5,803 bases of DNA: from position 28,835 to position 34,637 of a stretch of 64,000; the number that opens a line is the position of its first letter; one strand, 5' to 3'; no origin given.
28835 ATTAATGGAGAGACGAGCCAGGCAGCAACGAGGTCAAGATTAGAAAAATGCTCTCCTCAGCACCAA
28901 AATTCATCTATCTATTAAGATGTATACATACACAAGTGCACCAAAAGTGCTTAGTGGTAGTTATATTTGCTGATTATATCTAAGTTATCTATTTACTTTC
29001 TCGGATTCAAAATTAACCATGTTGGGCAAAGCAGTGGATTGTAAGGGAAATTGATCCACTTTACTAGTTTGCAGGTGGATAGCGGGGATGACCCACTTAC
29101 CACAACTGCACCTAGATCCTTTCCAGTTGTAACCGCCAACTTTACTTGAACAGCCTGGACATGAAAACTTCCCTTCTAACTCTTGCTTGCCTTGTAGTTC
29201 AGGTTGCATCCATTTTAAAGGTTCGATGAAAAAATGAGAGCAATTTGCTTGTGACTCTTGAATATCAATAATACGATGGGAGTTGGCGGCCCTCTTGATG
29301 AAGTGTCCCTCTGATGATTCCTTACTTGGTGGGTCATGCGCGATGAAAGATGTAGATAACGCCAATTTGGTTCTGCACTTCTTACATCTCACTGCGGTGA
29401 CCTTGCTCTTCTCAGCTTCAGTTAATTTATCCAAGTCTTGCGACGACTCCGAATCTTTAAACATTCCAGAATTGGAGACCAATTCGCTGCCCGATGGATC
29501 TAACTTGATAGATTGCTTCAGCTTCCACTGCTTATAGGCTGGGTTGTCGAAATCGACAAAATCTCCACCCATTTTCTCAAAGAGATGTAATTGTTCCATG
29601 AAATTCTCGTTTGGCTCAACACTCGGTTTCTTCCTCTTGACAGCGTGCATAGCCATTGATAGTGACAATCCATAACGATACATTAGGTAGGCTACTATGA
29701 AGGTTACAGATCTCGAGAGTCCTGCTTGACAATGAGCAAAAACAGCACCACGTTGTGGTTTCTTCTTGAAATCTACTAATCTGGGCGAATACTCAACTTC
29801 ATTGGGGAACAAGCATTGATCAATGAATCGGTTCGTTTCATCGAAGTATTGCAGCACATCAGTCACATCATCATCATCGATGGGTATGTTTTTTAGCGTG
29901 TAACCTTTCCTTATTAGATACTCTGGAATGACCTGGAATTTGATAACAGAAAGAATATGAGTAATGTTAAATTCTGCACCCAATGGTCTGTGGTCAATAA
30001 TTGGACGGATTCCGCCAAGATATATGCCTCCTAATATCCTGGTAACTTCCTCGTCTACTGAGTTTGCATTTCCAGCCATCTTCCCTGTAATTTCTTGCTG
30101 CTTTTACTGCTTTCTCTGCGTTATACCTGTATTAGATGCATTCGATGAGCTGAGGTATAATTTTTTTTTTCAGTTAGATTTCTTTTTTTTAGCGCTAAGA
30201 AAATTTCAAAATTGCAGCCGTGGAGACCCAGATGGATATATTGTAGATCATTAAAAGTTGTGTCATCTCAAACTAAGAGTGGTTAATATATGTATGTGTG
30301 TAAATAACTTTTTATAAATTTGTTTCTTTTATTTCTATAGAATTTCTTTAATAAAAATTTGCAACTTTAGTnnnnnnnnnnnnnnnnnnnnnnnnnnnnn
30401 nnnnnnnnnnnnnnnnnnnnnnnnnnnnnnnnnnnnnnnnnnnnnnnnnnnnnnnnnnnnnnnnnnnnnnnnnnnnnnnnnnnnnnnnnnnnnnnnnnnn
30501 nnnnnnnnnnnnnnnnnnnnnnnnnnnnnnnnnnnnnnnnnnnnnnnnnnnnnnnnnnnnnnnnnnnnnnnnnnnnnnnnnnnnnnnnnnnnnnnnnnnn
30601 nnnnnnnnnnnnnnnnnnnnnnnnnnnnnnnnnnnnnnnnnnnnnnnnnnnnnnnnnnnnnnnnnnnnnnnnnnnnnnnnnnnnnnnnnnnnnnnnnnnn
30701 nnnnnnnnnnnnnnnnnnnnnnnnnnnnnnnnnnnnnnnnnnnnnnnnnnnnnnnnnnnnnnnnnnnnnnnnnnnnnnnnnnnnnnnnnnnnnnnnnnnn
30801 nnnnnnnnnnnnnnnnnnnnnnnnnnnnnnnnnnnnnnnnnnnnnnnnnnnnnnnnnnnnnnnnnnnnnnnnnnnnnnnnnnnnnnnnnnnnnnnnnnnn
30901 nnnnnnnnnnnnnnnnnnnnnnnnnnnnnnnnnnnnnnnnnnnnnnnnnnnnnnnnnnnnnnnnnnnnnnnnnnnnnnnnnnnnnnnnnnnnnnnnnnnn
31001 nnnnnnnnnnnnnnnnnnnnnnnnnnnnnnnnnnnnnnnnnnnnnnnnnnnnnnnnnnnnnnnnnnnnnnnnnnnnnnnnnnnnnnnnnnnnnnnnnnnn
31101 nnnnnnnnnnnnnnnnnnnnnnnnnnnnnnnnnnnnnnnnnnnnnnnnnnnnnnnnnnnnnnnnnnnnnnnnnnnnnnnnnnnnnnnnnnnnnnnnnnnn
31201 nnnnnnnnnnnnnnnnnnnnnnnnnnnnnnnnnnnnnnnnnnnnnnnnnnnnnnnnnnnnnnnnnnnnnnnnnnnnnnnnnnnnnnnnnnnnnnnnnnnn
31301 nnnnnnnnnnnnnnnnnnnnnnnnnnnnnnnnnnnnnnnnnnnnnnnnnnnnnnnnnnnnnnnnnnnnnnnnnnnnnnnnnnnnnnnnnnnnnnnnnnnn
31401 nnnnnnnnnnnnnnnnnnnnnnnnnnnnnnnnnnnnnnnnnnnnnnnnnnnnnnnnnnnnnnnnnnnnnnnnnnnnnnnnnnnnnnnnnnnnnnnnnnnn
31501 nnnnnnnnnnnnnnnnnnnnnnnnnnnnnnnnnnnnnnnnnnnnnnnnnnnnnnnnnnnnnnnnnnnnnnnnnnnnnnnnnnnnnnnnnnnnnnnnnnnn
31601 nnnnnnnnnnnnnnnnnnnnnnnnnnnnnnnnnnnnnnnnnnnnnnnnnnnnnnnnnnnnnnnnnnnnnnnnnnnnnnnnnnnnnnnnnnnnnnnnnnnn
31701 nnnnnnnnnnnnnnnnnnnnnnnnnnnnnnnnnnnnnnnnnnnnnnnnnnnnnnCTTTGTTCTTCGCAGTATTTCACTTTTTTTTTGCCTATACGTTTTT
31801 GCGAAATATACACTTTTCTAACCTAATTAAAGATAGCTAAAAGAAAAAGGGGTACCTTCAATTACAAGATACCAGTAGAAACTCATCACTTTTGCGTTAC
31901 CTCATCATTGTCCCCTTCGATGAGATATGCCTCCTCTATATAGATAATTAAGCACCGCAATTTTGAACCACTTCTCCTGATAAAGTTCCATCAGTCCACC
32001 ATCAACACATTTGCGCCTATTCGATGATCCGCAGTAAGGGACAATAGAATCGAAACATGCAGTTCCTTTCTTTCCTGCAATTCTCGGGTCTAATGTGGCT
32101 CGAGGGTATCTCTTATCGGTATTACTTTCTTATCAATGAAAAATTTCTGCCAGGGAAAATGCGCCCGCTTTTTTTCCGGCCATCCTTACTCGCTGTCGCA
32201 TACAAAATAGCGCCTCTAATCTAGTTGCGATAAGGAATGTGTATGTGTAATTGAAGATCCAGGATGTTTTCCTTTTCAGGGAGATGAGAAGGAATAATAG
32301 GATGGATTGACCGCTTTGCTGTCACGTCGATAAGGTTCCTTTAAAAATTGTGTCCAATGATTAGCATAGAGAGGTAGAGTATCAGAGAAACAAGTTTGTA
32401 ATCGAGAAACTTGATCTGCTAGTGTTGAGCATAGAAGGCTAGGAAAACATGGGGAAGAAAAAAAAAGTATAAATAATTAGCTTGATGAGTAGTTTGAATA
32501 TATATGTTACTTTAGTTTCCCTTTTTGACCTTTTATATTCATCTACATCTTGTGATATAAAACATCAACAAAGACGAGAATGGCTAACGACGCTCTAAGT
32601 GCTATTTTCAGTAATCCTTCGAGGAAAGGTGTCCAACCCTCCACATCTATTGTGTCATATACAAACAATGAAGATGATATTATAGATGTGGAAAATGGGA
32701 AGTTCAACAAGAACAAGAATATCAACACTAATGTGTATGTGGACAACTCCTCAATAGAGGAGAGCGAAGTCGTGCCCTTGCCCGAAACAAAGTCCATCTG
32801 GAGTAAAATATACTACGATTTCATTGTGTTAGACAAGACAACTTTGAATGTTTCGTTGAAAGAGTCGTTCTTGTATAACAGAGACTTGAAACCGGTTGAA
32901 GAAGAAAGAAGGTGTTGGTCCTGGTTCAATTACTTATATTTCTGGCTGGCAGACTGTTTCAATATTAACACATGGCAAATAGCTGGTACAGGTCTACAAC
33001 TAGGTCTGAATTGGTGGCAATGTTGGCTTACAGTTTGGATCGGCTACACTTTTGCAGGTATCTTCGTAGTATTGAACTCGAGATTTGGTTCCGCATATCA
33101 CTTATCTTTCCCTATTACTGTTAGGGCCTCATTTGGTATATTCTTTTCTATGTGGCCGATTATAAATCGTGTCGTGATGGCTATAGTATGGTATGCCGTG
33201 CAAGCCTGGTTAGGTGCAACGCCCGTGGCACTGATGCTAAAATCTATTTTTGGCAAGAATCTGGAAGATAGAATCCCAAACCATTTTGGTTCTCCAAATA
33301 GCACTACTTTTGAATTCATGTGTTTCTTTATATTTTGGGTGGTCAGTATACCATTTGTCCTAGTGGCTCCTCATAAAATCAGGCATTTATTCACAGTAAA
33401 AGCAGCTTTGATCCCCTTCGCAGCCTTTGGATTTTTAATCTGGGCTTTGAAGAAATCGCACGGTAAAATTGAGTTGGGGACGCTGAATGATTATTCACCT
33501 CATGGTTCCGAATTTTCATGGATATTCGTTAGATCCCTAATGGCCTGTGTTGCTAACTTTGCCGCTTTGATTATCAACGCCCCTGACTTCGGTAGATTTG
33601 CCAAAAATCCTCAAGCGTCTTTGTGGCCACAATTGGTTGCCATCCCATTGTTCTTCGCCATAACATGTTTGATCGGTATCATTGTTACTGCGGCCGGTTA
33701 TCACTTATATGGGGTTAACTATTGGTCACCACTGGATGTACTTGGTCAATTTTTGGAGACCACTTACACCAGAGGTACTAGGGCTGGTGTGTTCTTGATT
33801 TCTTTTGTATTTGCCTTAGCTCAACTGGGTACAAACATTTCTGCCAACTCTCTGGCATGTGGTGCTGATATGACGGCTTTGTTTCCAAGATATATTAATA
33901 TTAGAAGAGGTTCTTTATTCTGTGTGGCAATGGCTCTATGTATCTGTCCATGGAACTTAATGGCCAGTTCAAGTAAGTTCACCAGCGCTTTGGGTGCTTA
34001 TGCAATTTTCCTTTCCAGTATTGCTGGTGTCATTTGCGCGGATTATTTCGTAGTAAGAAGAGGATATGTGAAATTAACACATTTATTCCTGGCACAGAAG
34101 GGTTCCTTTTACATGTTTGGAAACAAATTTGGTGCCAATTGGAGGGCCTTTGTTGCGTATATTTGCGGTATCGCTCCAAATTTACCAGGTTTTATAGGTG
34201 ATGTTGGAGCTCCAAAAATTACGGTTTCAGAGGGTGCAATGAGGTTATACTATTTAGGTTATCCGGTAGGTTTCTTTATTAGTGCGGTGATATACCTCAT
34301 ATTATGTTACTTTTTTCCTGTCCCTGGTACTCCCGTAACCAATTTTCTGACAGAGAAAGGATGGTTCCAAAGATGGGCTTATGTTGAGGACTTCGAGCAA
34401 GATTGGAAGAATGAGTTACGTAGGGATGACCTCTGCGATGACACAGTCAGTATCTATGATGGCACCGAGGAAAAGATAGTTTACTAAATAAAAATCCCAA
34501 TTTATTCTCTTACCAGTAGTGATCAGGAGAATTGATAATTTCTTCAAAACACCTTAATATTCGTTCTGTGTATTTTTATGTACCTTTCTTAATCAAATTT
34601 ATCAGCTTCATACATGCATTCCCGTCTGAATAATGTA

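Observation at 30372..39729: Complete six-gene DAL allantoin-catabolism cluster (DAL1-DAL4-DAL2-DCG1-DAL7-DAL3)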

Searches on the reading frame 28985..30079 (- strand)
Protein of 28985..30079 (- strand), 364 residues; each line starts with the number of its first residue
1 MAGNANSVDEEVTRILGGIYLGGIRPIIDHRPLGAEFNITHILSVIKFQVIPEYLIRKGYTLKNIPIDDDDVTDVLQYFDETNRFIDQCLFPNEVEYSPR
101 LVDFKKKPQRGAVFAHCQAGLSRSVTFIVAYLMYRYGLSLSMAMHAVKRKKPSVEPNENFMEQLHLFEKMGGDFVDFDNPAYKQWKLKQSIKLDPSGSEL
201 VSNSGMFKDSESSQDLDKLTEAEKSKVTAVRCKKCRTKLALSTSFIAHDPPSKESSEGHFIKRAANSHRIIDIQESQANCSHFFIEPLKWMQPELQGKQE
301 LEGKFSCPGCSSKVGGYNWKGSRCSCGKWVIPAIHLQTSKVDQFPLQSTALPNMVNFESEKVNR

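Call 3: search_protein_families(library=pfam, proteins=[window:28985-30079:-])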
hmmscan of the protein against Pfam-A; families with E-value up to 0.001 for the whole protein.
window:28985-30079:- (364 aa): 2 families
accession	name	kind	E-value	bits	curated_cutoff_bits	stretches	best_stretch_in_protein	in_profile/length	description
PF00782.25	DSPc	-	2.7e-26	92.4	33.5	1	31-169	11-132/133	Dual specificity phosphatase, catalytic domain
PF22785.1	Tc-R-P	-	0.00048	21.1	27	0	108-134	77-103/106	Polymorphic toxin system, DSP-PTPase phosphatase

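Call 32: find_homologous_proteins(query=window:28985-30079:-, max_evalue=1e-20)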
Query window:28985-30079:- (364 aa): 201 proteins with E <= 1e-20 among 1349 candidates; the best 120 are listed.
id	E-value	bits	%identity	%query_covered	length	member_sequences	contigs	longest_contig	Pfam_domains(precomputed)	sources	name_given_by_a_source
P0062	7.6e-232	787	93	99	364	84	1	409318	PF00782.26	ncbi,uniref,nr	ncbi:hypothetical protein SUVZ_09G1830 [Saccharomyces uvarum]|uniref:protein-tyrosine-phosphatase n=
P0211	1.4e-180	618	72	98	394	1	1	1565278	PF00782.26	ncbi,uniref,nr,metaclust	ncbi:tyrosine protein phosphatase YVH1 NDAI_0G04420 [Naumovozyma dairenensis CBS 421]|uniref:protein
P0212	3.1e-176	604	69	98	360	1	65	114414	PF00782.26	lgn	-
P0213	1.1e-174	599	70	96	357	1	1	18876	PF00782.26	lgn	-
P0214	2.0e-172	591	69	97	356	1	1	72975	PF00782.26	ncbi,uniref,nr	ncbi:hypothetical protein Kpol_1057p10 [Vanderwaltozyma polyspora DSM 70294]|uniref:protein-tyrosine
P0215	3.4e-170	584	68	96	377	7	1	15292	PF00782.26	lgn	-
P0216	6.1e-170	583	69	97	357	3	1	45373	PF00782.26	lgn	-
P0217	9.1e-170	583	69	96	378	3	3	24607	PF00782.26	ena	-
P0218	2.1e-169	582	69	97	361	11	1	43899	PF00782.26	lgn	-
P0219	2.7e-169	581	68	97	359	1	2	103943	PF00782.26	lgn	-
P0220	5.8e-168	577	67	98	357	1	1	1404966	PF00782.26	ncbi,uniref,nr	ncbi:HDR185Cp [Eremothecium sinecaudum]|uniref:protein-tyrosine-phosphatase n=1 Tax=Eremothecium sin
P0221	6.4e-168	577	68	96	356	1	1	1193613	PF00782.26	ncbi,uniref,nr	ncbi:tyrosine protein phosphatase YVH1 Ecym_3386 [Eremothecium cymbalariae DBVPG|uniref:protein-tyro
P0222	1.7e-167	575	67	97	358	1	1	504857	PF00782.26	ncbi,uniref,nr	ncbi:tyrosine protein phosphatase YVH1 KNAG_0M02420 [Huiozyma naganishii CBS 8797]|uniref:protein-ty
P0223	1.6e-166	572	67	93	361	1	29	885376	PF00782.26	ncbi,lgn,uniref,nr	ncbi:hypothetical protein HG535_0H00260 [Zygotorulaspora mrakii]|uniref:protein-tyrosine-phosphatase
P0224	3.3e-166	571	68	96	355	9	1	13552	PF22784.2,PF00782.26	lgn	-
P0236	2.2e-160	552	66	96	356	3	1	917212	PF00782.26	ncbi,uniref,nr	ncbi:hypothetical protein HG536_0G00240 [Torulaspora globosa]|uniref:protein-tyrosine-phosphatase n=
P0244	3.3e-155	535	65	95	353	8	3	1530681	PF00782.26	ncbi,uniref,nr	ncbi:hypothetical protein ZYGR_0N00120 [Zygosaccharomyces rouxii]|uniref:protein-tyrosine-phosphatas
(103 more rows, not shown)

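Call 34: find_encoding_contigs(protein=P0236, flank=10000, max_places=1)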
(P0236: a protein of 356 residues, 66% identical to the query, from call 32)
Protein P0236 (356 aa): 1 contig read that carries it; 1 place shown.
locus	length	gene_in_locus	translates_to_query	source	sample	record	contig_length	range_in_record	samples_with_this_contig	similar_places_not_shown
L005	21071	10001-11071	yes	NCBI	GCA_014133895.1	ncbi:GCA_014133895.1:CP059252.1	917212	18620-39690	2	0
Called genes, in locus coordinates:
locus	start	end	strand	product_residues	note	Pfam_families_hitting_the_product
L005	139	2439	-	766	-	PF12895:ANAPC3, PF00515:TPR_1 (faint), PF07719:TPR_2 (faint), PF13174:TPR_6 (faint), PF13176:TPR_7 (faint), PF13374:TPR_10 (faint), PF13424:TPR_12, PF13414:TPR_11 (weak), +9 more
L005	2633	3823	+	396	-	PF05222:AlaDh_PNT_N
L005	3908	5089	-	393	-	PF25173:Beta-prop_WDR3_1st, PF25174:Beta-prop_THOC3, PF24782:WD40_MABP1-WDR62_2nd, PF24814:WD40_Prp19, PF25172:Beta-prop_WDR3_2nd, PF25175:Beta-prop_WDR5, PF23381:Beta-prop_IFT122_1st, PF24817:WD40_WDHD1_1st, +30 more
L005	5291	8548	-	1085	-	PF25603:SPT23_MGA2_DBD, PF01833:TIG, PF12796:Ank_2, PF13637:Ank_4 (faint), PF00023:Ank (faint), PF13606:Ank_3 (faint), PF13857:Ank_5 (faint)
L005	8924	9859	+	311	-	PF01239:PPTA (weak)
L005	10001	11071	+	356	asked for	PF00782:DSPc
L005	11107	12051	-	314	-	PF05841:Apc15p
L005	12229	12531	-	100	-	PF08520:Mitofissin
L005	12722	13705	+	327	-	PF24807:WD40_CDC20-Fz, PF25173:Beta-prop_WDR3_1st, PF25168:Beta-prop_WDR36-Utp21_2nd, PF24814:WD40_Prp19, PF25175:Beta-prop_WDR5, PF24817:WD40_WDHD1_1st, PF23381:Beta-prop_IFT122_1st, PF25174:Beta-prop_THOC3, +10 more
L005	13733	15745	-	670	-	PF21138:SMUBP-2_HCS1_1B, PF13401:AAA_22 (faint), PF00580:UvrD-helicase (weak), PF04851:ResIII (weak), PF13086:AAA_11, PF13245:AAA_19, PF13604:AAA_30, PF13087:AAA_12, +2 more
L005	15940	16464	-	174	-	PF05873:Mt_ATP-synt_D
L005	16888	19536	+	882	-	PF00172:Zn_clus, PF04082:Fungal_trans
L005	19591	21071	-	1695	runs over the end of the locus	PF11707:Npa1, PF26140:HEAT_URB1, PF16201:NopRA1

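Call 35: find_encoding_contigs(protein=P0244, flank=10000, max_places=1)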
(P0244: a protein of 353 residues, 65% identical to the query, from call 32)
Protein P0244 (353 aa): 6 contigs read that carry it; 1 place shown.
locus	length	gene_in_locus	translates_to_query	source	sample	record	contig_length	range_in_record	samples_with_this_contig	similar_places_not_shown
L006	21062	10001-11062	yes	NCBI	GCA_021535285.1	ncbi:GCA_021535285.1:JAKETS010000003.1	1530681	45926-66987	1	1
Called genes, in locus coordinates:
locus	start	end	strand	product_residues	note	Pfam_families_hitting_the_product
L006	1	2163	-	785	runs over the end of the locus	PF12895:ANAPC3, PF13432:TPR_16 (faint), PF13371:TPR_9 (faint), PF13431:TPR_17 (faint), PF21033:RMD1-3 (faint), PF13424:TPR_12, PF13414:TPR_11 (weak), PF00515:TPR_1 (weak), +10 more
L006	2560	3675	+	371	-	PF05222:AlaDh_PNT_N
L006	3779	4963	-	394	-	PF25172:Beta-prop_WDR3_2nd, PF25173:Beta-prop_WDR3_1st, PF25174:Beta-prop_THOC3, PF24782:WD40_MABP1-WDR62_2nd, PF24814:WD40_Prp19, PF25175:Beta-prop_WDR5, PF23381:Beta-prop_IFT122_1st, PF24805:EIF3I, +26 more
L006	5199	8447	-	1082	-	PF25603:SPT23_MGA2_DBD, PF01833:TIG, PF12796:Ank_2, PF00023:Ank (faint), PF13606:Ank_3 (faint), PF13637:Ank_4 (weak)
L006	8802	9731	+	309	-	PF01239:PPTA (weak)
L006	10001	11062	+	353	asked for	PF00782:DSPc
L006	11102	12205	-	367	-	PF05841:Apc15p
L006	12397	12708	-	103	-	PF08520:Mitofissin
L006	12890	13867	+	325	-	PF24807:WD40_CDC20-Fz, PF25168:Beta-prop_WDR36-Utp21_2nd, PF25175:Beta-prop_WDR5, PF23381:Beta-prop_IFT122_1st, PF24814:WD40_Prp19, PF25173:Beta-prop_WDR3_1st, PF24817:WD40_WDHD1_1st, PF25174:Beta-prop_THOC3, +11 more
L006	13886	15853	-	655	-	PF21138:SMUBP-2_HCS1_1B, PF01443:Viral_helicase1 (faint), PF04851:ResIII (weak), PF00580:UvrD-helicase (faint), PF13086:AAA_11, PF13245:AAA_19, PF13604:AAA_30, PF13087:AAA_12, +1 more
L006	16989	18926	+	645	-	PF08221:HTH_9, PF05645:RNA_pol_Rpc82, PF22536:WHD_POLR3C, PF20912:RPC3_helical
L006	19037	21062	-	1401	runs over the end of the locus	PF13174:TPR_6 (faint), PF18833:TPR_22, PF25062:ARM_TT21_N (weak), PF00515:TPR_1 (weak), PF07719:TPR_2 (weak), PF12895:ANAPC3 (weak), PF13181:TPR_8 (weak), PF14559:TPR_19 (weak), +11 more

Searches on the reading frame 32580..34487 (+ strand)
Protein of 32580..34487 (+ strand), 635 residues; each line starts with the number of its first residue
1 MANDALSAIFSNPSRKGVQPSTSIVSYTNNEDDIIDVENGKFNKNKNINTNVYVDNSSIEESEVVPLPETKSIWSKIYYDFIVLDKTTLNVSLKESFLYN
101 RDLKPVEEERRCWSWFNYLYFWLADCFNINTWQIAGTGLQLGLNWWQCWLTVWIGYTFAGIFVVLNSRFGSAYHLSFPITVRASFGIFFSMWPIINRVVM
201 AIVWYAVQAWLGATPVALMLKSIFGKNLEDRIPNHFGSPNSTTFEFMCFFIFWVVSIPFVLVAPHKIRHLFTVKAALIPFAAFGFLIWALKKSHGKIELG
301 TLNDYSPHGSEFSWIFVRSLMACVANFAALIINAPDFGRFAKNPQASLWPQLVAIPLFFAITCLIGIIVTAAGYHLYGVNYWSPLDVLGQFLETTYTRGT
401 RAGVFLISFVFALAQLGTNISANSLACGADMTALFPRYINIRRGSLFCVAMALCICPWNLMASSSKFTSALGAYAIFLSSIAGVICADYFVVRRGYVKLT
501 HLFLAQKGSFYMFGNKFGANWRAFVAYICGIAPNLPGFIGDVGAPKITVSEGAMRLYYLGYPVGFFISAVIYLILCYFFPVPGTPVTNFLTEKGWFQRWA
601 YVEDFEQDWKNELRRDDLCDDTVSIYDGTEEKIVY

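Call 3: search_protein_families(library=pfam, proteins=[window:32580-34487:+])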
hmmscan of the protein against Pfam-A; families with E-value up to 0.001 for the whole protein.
window:32580-34487:+ (635 aa): 1 family
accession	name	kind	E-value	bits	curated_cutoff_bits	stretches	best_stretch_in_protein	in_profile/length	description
PF02133.21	Transp_cyt_pur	-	2.6e-178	593.8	23.5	1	105-564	1-440/440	Permease for cytosine/purines, uracil, thiamine, allantoin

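Call 40: search_protein_families(library=ncbifam, proteins=[window:32580-34487:+], max_evalue=0.001)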
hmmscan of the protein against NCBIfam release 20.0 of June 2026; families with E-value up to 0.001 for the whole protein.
window:32580-34487:+ (635 aa): 3 families
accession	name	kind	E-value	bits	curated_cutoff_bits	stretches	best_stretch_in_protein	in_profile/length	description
TIGR00800.1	ncs1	subfamily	3.2e-189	629.3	353.1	1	100-552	1-447/447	NCS1 family nucleobase:cation symporter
NF008476.1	PRK11375.1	equivalog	8.3e-52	176.5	620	1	99-575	8-465/467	allantoin permease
NF047713.1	AllantTportGProt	equivalog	6e-42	144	800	1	98-533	12-436/471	allantoin transporter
